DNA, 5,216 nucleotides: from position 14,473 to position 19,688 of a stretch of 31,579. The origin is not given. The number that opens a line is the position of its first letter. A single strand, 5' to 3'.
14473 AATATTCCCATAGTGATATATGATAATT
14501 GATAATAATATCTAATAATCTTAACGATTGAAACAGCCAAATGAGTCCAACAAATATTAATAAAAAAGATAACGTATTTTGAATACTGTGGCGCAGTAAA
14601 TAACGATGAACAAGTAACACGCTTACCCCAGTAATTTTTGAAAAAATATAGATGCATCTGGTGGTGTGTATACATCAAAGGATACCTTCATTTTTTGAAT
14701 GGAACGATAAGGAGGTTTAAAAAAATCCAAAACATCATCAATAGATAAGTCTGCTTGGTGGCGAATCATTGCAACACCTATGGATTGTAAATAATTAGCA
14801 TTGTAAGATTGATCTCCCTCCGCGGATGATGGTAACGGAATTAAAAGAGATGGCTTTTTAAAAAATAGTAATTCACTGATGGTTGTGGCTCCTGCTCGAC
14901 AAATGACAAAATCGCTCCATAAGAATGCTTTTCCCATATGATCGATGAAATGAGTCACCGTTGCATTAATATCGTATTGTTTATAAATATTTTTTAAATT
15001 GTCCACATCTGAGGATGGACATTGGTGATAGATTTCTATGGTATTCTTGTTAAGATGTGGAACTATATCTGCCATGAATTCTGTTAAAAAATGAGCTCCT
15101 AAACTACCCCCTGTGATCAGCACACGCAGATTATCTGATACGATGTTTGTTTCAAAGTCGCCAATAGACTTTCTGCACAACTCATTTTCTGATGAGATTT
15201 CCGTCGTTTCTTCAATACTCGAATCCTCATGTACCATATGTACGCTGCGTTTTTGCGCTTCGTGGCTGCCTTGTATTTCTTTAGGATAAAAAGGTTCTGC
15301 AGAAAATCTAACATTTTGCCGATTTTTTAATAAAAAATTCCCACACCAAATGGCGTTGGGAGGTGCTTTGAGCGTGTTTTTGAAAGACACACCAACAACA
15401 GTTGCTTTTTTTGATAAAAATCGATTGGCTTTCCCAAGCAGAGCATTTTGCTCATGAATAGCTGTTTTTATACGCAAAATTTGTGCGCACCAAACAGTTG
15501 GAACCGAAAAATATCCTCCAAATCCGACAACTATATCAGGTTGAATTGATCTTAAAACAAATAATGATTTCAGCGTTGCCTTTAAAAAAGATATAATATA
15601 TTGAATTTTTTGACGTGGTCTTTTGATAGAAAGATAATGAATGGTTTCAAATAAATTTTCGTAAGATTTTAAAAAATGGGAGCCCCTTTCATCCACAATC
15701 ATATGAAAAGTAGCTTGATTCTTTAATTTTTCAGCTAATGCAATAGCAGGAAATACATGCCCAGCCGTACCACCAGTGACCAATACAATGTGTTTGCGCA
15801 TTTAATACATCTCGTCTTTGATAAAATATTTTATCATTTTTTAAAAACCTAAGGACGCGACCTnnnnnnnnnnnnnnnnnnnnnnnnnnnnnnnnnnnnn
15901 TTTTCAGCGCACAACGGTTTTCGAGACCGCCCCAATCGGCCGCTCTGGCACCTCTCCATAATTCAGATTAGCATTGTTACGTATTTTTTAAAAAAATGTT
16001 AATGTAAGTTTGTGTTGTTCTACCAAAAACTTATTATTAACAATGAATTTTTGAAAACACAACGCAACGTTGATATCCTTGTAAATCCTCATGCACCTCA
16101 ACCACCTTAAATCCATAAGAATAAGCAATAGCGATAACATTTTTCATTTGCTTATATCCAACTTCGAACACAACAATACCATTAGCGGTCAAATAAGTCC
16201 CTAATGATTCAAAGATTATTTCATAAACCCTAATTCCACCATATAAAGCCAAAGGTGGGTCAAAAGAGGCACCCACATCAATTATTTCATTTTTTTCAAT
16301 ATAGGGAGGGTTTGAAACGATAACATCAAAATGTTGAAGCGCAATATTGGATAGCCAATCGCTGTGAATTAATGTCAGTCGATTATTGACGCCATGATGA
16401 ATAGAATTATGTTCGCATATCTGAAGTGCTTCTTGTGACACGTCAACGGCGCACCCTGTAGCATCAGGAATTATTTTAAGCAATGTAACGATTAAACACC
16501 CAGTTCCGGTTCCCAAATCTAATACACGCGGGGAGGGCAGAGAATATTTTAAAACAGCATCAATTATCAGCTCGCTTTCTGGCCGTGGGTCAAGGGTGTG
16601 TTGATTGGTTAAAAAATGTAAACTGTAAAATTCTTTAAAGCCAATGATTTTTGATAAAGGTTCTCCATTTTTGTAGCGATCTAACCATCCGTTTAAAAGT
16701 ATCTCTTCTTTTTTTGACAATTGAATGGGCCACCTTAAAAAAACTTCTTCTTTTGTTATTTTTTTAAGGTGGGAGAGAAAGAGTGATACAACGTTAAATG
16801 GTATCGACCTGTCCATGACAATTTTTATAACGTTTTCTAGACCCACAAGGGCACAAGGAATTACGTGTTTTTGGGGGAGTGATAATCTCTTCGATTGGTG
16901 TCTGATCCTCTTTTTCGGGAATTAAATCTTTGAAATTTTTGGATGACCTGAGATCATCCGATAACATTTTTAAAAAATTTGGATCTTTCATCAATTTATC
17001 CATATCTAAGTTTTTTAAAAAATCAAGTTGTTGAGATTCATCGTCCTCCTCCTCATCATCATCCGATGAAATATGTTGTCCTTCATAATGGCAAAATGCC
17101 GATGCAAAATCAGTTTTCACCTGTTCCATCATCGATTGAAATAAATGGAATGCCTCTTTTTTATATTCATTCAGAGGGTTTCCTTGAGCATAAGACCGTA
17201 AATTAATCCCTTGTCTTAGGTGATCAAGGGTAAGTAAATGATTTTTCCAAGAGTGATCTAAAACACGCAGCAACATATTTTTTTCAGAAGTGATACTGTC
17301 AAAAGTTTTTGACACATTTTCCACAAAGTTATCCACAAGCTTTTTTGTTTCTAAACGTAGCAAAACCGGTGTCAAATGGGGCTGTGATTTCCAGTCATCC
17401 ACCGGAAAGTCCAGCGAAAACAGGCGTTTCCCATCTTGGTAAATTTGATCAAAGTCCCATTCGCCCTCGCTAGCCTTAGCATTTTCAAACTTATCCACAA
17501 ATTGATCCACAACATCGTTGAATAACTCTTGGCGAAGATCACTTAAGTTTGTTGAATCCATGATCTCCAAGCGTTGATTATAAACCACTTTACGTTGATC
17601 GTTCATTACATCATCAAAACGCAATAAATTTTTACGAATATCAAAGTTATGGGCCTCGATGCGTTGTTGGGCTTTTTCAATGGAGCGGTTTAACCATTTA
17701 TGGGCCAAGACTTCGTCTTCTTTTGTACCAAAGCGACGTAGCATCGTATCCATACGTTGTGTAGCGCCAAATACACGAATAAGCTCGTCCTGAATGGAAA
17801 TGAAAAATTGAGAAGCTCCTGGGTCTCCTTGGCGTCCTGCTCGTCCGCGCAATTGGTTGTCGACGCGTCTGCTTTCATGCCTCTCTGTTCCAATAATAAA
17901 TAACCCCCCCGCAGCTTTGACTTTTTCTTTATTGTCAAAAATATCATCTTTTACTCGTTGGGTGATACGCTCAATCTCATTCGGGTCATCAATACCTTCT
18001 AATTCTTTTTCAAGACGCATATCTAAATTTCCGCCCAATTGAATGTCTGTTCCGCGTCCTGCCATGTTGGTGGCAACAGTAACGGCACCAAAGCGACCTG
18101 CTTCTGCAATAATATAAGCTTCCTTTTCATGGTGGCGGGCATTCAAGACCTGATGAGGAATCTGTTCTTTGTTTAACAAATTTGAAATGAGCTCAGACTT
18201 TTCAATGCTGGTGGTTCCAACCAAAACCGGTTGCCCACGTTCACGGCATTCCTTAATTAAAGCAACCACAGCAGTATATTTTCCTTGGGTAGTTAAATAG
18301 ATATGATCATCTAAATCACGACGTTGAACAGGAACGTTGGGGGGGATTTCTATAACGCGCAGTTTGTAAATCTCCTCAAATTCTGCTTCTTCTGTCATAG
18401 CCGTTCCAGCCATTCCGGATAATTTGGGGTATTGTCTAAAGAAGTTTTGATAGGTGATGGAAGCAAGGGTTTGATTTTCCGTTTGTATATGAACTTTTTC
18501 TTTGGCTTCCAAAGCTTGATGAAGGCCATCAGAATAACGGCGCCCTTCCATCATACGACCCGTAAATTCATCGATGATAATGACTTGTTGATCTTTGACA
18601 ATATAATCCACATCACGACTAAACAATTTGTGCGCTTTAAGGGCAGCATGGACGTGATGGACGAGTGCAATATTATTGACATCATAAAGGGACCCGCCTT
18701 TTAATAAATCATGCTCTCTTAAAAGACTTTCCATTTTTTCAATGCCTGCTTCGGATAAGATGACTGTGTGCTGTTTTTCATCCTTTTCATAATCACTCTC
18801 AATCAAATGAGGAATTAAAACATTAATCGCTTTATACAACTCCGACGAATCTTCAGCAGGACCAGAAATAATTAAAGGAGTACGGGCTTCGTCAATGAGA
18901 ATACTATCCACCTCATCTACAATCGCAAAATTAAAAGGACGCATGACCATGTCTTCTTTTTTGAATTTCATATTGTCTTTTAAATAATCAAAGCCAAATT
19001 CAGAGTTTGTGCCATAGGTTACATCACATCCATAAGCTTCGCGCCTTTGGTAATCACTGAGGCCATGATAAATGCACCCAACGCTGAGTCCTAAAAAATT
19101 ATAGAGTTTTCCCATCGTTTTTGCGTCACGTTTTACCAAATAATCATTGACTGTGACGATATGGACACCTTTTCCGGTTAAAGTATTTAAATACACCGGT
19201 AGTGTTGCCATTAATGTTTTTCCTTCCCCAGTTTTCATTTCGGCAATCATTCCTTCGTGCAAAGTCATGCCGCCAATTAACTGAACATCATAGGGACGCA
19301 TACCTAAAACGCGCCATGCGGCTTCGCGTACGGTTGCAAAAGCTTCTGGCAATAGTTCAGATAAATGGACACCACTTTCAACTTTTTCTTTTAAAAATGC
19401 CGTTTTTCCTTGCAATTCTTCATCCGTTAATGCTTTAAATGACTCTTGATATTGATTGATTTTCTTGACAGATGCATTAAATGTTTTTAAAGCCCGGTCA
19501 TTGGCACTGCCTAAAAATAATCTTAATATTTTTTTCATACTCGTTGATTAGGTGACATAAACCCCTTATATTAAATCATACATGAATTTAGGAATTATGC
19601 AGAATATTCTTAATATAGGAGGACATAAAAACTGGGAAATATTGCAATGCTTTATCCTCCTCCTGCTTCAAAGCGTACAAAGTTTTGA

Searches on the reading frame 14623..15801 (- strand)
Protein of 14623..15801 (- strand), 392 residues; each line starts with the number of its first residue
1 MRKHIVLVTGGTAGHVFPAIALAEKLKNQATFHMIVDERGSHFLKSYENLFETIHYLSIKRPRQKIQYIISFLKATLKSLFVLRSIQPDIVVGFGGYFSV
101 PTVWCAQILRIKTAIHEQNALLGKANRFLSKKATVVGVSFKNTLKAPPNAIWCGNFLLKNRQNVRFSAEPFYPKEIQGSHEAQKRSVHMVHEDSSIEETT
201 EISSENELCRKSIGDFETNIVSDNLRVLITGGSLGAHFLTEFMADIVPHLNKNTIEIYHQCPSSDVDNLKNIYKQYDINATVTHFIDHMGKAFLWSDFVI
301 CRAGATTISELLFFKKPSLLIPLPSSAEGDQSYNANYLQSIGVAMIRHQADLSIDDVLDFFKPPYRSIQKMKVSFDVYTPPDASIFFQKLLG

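Call 6: search_protein_families(library=pfam, proteins=[window:14623-15801:-])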
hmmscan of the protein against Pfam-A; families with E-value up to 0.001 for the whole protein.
window:14623-15801:- (392 aa): 3 families
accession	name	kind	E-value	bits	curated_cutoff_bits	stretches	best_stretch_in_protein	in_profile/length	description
PF04101.22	Glyco_tran_28_C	-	6.3e-32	111.3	22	1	227-357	2-133/166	Glycosyltransferase family 28 C-terminal domain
PF03033.26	Glyco_transf_28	-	1.7e-29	103.1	26.2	1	5-136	1-137/139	Glycosyltransferase family 28 N-terminal domain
PF13528.12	Glyco_trans_1_3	-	9.5e-09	35.3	25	1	298-362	257-319/322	Glycosyl transferase family 1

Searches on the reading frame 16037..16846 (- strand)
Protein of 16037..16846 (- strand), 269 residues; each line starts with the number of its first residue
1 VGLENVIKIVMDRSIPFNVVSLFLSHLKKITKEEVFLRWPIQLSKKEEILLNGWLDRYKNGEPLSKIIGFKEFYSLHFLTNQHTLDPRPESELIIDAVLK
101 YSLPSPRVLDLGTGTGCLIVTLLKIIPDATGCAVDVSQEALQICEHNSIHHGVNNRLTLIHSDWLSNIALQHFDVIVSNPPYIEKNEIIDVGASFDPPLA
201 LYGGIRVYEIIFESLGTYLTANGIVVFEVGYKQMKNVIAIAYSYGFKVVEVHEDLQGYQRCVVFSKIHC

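Call 6: search_protein_families(library=pfam, proteins=[window:16037-16846:-])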
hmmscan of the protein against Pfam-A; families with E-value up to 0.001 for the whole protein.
window:16037-16846:- (269 aa): 12 families
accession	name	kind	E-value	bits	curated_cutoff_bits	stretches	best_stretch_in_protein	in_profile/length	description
PF05175.20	MTS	-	2.5e-15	57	23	1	93-187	22-113/170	Methyltransferase small domain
PF13847.12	Methyltransf_31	-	2.5e-10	40.6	27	1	107-187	6-82/145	Methyltransferase domain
PF13649.12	Methyltransf_25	-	5.1e-08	33.9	27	1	108-179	1-71/97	Methyltransferase domain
PF06325.19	PrmA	-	2.7e-07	30.8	22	1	95-179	152-233/296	Ribosomal protein L11 methyltransferase (PrmA)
PF17827.6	PrmC_N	-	2.6e-06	28.3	23.4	1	20-69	22-71/71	PrmC N-terminal domain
PF02384.22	N6_Mtase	-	5.1e-06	26.5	20.4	1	87-185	31-138/311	N-6 DNA Methylase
PF09445.16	Methyltransf_15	-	1.4e-05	25.2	22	1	107-181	3-80/165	RNA cap guanine-N2 methyltransferase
PF08242.18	Methyltransf_12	-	1.5e-05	26.1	30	1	109-179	1-72/98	Methyltransferase domain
PF12847.13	Methyltransf_18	-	0.00027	21.4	27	1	102-177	12-87/151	Methyltransferase domain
PF03602.21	Cons_hypoth95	-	0.0003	21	24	0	101-186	38-127/182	Conserved hypothetical protein 95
PF07669.17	Eco57I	-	0.00036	21.1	25.3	1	168-189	70-91/171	Eco57I restriction-modification methylase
PF13489.12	Methyltransf_23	-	0.00042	20.5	27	0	96-178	14-87/164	Methyltransferase domain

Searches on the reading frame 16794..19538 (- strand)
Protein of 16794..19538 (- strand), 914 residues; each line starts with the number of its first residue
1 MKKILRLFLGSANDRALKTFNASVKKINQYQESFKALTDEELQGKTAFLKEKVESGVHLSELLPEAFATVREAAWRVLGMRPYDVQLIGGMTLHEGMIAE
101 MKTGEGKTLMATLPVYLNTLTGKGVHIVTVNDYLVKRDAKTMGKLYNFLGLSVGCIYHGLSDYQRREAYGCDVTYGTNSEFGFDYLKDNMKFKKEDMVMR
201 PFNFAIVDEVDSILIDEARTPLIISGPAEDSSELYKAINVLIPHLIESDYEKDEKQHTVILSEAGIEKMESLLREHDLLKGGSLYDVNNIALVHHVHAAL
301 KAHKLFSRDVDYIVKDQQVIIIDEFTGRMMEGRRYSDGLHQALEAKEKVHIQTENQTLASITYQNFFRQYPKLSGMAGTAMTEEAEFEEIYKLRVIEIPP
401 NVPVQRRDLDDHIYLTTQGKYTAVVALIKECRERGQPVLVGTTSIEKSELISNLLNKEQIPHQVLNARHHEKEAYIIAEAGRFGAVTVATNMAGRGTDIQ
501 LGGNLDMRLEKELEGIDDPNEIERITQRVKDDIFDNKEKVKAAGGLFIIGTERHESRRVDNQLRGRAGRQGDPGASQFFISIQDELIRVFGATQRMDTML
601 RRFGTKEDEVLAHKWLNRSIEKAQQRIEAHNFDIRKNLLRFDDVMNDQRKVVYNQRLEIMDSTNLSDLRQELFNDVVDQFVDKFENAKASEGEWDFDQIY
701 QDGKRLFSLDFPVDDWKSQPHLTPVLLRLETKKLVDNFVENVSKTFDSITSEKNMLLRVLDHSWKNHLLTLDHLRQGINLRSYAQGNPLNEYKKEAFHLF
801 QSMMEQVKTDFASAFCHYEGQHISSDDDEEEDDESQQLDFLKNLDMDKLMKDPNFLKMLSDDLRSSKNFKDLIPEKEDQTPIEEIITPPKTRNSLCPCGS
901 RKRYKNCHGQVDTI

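Call 6: search_protein_families(library=pfam, proteins=[window:16794-19538:-])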
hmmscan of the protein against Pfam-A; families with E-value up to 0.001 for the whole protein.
window:16794-19538:- (914 aa): 7 families
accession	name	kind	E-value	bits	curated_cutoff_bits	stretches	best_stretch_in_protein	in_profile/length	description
PF07517.20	SecA_DEAD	-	1.3e-127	425.5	24.6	1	8-388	4-290/290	SecA DEAD-like domain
PF21090.3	P-loop_SecA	-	1.6e-89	299.4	27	1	403-608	1-205/205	SecA P-loop domain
PF07516.18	SecA_SW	-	2.2e-58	198.1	26.7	1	611-818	2-199/200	SecA Wing and Scaffold domain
PF01043.26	SecA_PP_bind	-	1.9e-40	138.3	23.5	1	231-344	2-110/110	SecA preprotein cross-linking domain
PF00270.35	DEAD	-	2.8e-10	40.6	26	1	95-215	15-131/167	DEAD/DEAH box helicase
PF02810.21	SEC-C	-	1.8e-06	28.1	20.4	1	892-909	1-18/19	SEC-C motif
PF00271.37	Helicase_C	-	0.00051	20.7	23.5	0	420-569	2-108/110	Helicase conserved C-terminal domain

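Call 85: find_homologous_proteins(query=window:16794-19538:-, max_evalue=1e-100)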
Query window:16794-19538:- (914 aa): 8000 proteins with E <= 1e-100 among 8000 candidates; the best 120 are listed.
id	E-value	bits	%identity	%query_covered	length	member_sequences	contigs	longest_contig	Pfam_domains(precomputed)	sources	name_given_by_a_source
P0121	0.0e+0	2072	100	100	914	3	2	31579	PF07517.21,PF00270.36,PF07516.19,PF21090.4,PF02810.22,PF01043.27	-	-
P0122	0.0e+0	1377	68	100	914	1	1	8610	PF07517.21,PF00270.36,PF07516.19,PF21090.4,PF01043.27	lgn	-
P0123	0.0e+0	1208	59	99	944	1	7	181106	PF07517.21,PF00270.36,PF07516.19,PF21090.4,PF02810.22,PF01043.27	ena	-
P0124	0.0e+0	1198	58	100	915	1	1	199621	PF07517.21,PF00270.36,PF07516.19,PF21090.4,PF02810.22,PF01043.27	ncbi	-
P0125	0.0e+0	1192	59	99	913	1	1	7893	PF07517.21,PF00270.36,PF07516.19,PF21090.4,PF02810.22,PF01043.27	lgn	-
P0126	0.0e+0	1188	59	99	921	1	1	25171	PF07517.21,PF00270.36,PF07516.19,PF21090.4,PF02810.22,PF01043.27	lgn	-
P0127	0.0e+0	1187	58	99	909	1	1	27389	PF07517.21,PF00270.36,PF07516.19,PF21090.4,PF02810.22,PF01043.27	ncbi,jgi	jgi:preprotein translocase subunit SecA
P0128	0.0e+0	1184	58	100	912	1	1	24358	PF07517.21,PF00270.36,PF07516.19,PF21090.4,PF02810.22,PF01043.27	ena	-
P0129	0.0e+0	1182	59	100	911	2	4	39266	PF07517.21,PF00270.36,PF07516.19,PF21090.4,PF02810.22,PF01043.27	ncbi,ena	-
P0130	0.0e+0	1181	58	100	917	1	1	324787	PF07517.21,PF00270.36,PF07516.19,PF21090.4,PF02810.22,PF01043.27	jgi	jgi:preprotein translocase subunit SecA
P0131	0.0e+0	1181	58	100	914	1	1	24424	PF07517.21,PF00270.36,PF07516.19,PF21090.4,PF02810.22,PF01043.27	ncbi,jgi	jgi:preprotein translocase subunit SecA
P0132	0.0e+0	1180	58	100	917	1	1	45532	PF07517.21,PF00270.36,PF07516.19,PF21090.4,PF02810.22,PF01043.27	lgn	-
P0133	0.0e+0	1179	58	100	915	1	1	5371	PF07517.21,PF00270.36,PF07516.19,PF21090.4,PF02810.22,PF01043.27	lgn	-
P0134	0.0e+0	1178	58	100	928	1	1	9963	PF07517.21,PF00270.36,PF07516.19,PF21090.4,PF02810.22,PF01043.27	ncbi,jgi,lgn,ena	jgi:preprotein translocase subunit SecA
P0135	0.0e+0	1178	59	99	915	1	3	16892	PF07517.21,PF00270.36,PF07516.19,PF21090.4,PF02810.22,PF01043.27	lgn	-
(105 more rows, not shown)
